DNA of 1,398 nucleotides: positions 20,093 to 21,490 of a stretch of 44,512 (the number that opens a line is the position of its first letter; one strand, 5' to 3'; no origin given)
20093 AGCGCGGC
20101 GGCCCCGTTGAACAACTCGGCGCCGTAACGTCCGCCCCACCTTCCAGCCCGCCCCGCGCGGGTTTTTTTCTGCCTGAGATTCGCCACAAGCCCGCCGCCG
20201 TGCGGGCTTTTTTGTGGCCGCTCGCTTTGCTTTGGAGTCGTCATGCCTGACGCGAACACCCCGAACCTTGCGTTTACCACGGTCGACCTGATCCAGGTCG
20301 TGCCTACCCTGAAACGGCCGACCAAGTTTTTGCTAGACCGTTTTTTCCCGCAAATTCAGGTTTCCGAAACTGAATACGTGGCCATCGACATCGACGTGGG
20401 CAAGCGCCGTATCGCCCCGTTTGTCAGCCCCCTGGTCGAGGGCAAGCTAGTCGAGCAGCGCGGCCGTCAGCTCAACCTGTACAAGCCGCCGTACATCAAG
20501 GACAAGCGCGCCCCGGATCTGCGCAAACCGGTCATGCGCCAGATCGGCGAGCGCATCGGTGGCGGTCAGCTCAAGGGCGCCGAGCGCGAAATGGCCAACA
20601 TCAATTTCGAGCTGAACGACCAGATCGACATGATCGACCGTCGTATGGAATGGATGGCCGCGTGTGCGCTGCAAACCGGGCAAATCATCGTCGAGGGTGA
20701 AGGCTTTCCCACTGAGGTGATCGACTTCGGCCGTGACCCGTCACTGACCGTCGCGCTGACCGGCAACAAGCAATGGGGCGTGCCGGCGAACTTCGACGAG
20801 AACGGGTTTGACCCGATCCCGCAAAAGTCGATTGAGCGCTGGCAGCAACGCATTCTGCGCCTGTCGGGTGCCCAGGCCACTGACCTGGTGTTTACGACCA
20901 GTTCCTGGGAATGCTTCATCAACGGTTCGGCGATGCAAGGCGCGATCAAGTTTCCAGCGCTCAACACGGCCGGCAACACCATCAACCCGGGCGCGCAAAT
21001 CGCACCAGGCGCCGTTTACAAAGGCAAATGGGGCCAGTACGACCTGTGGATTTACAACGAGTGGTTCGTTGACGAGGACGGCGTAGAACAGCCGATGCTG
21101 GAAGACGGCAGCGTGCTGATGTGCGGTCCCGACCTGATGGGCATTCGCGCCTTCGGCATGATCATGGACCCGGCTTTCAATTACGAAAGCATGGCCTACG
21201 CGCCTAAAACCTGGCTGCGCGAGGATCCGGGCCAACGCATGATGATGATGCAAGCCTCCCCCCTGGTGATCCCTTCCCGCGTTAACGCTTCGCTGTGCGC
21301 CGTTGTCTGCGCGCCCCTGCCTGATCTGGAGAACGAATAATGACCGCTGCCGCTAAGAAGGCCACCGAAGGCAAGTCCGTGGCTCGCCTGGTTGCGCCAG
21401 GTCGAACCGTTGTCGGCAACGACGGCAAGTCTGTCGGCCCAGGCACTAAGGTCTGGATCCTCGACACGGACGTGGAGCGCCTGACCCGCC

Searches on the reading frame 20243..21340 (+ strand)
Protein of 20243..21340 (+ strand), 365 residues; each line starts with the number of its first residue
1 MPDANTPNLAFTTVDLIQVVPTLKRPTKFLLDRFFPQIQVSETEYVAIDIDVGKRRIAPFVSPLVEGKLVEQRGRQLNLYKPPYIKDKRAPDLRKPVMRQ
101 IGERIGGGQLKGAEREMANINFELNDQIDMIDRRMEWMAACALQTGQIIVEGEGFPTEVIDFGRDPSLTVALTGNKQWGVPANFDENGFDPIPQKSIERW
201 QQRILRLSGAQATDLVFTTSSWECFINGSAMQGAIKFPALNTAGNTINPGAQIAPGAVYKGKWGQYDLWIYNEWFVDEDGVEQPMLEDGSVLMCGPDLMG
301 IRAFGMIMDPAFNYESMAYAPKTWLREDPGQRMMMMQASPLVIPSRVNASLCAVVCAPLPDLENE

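Call 14: search_protein_families(library=phrogs, proteins=[window:20243-21340:+], max_evalue=0.001)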
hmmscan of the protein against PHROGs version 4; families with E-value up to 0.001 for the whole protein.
window:20243-21340:+ (365 aa): 5 families
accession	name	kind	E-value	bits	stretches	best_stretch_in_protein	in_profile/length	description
phrog_29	-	head and packaging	1.3e-70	239.7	1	2-358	20-361/439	major head protein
phrog_2353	-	head and packaging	3.2e-30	106.2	1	11-319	4-301/481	major head protein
phrog_6281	-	unknown function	3.4e-26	93.2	1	10-178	3-170/209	-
phrog_6020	-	head and packaging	1.2e-22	80.9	1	11-355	4-340/473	major head protein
phrog_18489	-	unknown function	1e-10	42.8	1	9-89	4-84/151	-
